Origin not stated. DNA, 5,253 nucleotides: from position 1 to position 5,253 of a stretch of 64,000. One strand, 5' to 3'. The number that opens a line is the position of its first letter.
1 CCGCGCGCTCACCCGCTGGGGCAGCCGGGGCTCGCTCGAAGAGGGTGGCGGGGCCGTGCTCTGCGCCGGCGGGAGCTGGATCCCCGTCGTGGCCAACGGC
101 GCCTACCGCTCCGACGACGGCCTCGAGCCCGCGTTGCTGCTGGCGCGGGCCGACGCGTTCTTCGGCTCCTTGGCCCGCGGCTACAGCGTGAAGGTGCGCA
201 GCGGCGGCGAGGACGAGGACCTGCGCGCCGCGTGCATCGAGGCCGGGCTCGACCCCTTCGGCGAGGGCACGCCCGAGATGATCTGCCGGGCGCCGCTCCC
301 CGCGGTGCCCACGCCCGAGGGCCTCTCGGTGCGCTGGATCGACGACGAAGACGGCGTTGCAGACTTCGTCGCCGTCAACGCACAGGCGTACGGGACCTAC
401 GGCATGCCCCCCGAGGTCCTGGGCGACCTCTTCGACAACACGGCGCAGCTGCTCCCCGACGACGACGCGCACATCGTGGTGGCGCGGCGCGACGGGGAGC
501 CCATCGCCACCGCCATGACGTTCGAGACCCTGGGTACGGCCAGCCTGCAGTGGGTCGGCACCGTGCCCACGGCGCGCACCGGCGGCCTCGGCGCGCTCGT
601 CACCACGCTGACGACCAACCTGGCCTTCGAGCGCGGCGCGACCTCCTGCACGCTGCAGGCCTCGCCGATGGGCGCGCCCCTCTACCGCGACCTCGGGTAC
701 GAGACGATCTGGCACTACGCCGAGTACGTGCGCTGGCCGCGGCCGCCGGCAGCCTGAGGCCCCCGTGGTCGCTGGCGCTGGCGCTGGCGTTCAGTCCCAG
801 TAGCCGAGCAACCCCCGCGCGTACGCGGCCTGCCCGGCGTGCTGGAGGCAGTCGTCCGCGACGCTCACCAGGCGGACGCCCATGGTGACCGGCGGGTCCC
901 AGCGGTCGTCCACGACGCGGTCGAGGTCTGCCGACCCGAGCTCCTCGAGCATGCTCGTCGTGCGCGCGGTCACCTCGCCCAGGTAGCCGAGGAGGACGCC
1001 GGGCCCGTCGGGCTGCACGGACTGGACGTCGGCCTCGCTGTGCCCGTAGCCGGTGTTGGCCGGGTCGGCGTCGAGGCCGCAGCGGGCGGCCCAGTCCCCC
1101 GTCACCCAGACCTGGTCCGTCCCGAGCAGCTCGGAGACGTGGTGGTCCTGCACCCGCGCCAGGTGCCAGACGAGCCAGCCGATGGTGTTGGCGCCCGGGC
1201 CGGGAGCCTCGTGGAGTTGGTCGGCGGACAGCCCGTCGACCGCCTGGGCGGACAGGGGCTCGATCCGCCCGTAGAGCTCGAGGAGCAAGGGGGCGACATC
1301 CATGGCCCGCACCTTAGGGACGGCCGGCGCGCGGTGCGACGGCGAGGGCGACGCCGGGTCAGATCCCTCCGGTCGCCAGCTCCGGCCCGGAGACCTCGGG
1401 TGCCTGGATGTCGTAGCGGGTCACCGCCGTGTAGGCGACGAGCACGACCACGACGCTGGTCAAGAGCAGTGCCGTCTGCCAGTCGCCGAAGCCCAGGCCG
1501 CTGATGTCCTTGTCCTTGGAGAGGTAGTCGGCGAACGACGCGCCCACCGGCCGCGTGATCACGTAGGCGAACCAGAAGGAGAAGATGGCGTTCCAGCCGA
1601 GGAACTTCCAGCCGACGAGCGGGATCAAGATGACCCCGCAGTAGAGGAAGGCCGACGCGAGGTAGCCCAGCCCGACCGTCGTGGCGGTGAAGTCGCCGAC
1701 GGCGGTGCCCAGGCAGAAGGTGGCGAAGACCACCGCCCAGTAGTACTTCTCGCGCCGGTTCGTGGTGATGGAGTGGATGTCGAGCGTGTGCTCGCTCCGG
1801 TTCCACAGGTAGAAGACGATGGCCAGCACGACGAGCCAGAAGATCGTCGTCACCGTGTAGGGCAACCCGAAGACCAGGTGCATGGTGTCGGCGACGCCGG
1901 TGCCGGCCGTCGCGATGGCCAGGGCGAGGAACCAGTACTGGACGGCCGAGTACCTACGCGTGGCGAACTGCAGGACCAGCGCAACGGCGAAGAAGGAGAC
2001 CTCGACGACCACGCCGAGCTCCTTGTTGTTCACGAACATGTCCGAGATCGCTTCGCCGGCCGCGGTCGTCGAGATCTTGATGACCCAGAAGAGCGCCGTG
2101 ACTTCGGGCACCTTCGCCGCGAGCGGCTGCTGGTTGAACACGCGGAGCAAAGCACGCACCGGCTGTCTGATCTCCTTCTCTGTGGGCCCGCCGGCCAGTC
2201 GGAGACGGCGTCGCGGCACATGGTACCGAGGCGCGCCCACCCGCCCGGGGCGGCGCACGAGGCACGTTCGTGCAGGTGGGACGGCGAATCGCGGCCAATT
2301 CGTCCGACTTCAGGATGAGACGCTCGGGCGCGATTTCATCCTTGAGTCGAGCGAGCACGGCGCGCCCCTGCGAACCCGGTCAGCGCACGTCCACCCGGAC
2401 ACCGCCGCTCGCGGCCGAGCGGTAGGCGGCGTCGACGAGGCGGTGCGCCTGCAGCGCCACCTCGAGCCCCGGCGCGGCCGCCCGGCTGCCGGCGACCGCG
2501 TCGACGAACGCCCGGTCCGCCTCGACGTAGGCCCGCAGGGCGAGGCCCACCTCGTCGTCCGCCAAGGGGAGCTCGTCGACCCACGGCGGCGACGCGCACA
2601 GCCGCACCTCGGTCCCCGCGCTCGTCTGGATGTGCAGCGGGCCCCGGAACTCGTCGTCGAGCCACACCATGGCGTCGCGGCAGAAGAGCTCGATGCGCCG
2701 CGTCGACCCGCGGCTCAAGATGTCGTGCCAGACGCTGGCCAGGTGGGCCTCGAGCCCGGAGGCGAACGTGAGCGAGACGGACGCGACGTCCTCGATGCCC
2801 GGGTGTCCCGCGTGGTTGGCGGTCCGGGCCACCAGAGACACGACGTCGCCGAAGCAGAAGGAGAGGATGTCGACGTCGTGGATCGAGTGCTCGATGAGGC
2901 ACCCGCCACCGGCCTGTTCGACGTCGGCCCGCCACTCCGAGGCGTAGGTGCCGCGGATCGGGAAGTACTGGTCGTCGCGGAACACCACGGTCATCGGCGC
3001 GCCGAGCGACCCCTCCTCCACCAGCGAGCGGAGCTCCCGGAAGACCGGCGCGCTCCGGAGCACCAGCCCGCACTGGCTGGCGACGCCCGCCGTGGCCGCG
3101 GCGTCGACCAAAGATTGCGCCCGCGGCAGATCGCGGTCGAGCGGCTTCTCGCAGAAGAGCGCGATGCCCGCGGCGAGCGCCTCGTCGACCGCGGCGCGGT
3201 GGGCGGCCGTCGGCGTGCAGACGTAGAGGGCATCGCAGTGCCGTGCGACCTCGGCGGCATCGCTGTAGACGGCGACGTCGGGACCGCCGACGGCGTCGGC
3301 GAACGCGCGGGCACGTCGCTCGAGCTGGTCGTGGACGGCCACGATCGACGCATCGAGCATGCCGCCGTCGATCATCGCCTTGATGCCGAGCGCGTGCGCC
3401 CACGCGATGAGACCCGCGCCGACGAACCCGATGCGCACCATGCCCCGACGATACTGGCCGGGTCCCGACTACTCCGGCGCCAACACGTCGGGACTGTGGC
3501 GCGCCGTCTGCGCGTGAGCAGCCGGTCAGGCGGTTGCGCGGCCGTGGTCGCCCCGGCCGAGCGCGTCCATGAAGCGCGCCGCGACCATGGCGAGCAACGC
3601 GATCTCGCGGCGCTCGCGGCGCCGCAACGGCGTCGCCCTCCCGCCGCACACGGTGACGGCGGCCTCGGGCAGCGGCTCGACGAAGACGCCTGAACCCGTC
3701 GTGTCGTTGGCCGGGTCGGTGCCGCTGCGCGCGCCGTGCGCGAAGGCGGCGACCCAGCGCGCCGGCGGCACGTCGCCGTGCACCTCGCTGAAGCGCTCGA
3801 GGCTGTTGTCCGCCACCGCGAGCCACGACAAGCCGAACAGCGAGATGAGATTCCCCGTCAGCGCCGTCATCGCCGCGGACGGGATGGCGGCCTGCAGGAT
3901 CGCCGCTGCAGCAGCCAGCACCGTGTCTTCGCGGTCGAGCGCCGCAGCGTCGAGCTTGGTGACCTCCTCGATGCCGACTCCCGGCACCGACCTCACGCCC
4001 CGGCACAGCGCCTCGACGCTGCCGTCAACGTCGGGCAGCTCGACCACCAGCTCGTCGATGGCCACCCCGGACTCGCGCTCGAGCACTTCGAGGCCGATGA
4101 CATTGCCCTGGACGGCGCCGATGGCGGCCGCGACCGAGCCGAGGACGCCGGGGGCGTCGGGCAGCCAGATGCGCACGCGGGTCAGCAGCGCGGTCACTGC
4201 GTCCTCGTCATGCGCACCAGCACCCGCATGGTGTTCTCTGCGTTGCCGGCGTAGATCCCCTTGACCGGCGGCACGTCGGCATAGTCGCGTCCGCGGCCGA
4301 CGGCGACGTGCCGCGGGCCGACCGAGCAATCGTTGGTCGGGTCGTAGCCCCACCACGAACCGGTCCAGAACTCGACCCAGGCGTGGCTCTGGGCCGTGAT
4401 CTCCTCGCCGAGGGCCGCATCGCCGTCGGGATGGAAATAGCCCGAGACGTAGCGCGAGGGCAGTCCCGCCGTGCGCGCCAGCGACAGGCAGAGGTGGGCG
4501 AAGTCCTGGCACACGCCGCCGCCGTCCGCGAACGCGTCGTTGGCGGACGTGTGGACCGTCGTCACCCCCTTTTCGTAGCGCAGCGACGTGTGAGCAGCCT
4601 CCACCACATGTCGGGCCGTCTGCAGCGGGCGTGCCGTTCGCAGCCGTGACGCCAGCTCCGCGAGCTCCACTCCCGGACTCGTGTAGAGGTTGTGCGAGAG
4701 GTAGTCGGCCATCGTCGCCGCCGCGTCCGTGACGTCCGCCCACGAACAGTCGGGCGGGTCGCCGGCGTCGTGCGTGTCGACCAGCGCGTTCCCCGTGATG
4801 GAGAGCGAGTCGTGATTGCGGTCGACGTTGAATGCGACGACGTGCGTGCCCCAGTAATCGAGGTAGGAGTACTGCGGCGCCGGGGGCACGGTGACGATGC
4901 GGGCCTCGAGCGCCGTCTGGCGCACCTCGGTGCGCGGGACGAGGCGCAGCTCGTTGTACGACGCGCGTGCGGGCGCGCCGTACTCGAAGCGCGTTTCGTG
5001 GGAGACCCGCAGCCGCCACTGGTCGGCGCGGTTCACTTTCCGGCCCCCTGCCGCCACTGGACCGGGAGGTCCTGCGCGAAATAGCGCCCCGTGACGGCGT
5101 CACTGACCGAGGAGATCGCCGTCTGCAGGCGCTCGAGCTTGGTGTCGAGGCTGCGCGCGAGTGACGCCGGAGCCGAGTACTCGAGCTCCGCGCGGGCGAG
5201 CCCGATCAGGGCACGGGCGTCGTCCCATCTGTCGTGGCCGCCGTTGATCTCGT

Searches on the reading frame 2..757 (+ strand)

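Call 11: search_protein_families(library=pfam, proteins=[window:2-757:+], max_evalue=0.001)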
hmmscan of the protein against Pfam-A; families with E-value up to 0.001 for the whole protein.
window:2-757:+ (251 aa): 3 families
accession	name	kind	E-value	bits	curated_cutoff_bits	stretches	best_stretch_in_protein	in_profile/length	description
PF13480.13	Acetyltransf_6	-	2.4e-09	37.9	22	1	107-216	19-132/143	Acetyltransferase (GNAT) domain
PF13508.13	Acetyltransf_7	-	0.00024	21.8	27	1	155-234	2-83/84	Acetyltransferase (GNAT) domain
PF00583.31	Acetyltransf_1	-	0.00064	20.4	20.7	1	148-233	25-116/116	Acetyltransferase (GNAT) family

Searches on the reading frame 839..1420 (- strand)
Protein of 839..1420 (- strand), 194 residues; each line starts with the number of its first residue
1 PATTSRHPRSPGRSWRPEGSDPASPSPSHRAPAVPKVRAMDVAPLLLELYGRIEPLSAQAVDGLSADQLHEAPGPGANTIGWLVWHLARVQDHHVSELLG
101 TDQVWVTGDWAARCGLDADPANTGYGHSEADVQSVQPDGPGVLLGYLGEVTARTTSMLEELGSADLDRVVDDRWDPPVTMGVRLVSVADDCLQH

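Call 11: search_protein_families(library=pfam, proteins=[window:839-1420:-], max_evalue=0.001)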
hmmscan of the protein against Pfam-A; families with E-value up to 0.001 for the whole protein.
window:839-1420:- (194 aa): 2 families
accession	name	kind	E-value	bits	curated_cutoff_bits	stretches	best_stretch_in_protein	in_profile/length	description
PF12867.12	DinB_2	-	5.6e-13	49.9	24.8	1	58-181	10-111/128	DinB superfamily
PF04978.18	MST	-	3.7e-10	40.9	27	1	59-194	15-136/149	Mycothiol-S-transferase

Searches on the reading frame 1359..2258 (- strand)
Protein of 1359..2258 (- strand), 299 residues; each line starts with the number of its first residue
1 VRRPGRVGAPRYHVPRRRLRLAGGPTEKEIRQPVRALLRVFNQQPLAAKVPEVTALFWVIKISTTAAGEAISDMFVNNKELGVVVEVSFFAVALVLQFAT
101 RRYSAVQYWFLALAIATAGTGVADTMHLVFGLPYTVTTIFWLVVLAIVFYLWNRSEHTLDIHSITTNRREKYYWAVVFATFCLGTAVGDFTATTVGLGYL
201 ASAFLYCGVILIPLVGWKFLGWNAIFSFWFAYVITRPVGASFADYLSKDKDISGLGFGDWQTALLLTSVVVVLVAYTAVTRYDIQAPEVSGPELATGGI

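Call 11: search_protein_families(library=pfam, proteins=[window:1359-2258:-], max_evalue=0.001)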
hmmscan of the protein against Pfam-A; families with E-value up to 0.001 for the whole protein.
window:1359-2258:- (299 aa): 1 family
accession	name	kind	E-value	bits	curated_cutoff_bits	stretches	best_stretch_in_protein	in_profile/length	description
PF03988.17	DUF347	-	6e-39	132.5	28.2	4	228-281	2-50/52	Repeat of Unknown Function (DUF347)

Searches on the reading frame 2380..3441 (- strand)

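Call 11: search_protein_families(library=pfam, proteins=[window:2380-3441:-], max_evalue=0.001)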
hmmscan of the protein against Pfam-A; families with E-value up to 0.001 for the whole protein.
window:2380-3441:- (353 aa): 4 families
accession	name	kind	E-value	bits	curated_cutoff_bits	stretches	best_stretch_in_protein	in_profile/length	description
PF22725.1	GFO_IDH_MocA_C3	-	7.6e-22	78.1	27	1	134-258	1-122/124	GFO/IDH/MocA C-terminal domain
PF01408.29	GFO_IDH_MocA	-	1.7e-19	71.1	24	1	2-123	1-117/120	Oxidoreductase family, NAD-binding Rossmann fold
PF02894.22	GFO_IDH_MocA_C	-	8.2e-15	55.6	22.9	1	138-350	1-216/218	Oxidoreductase family, C-terminal alpha/beta domain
PF03807.23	F420_oxidored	-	0.00044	21.2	21.6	0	3-88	1-79/94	NADP oxidoreductase coenzyme F420-dependent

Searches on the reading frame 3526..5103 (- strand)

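Call 84: search_protein_families(library=pfam, proteins=[window:3526-5103:-], max_evalue=0.001)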
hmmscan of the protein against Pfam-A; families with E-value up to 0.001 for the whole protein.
window:3526-5103:- (525 aa): 1 family
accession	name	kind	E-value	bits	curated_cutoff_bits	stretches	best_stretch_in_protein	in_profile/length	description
PF01842.31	ACT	-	2.9e-05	24.2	27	1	308-363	1-55/66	ACT domain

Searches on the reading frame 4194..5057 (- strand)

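Call 11: search_protein_families(library=pfam, proteins=[window:4194-5057:-], max_evalue=0.001)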
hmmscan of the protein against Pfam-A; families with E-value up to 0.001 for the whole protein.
window:4194-5057:- (287 aa): 2 families
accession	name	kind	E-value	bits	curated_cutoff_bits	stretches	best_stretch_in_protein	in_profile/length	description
PF01841.26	Transglut_core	-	3.3e-18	66.4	23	1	140-240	10-108/108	Transglutaminase-like superfamily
PF08379.15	Bact_transglu_N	-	2e-17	64.1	27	1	16-93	1-79/80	Bacterial transglutaminase-like N-terminal region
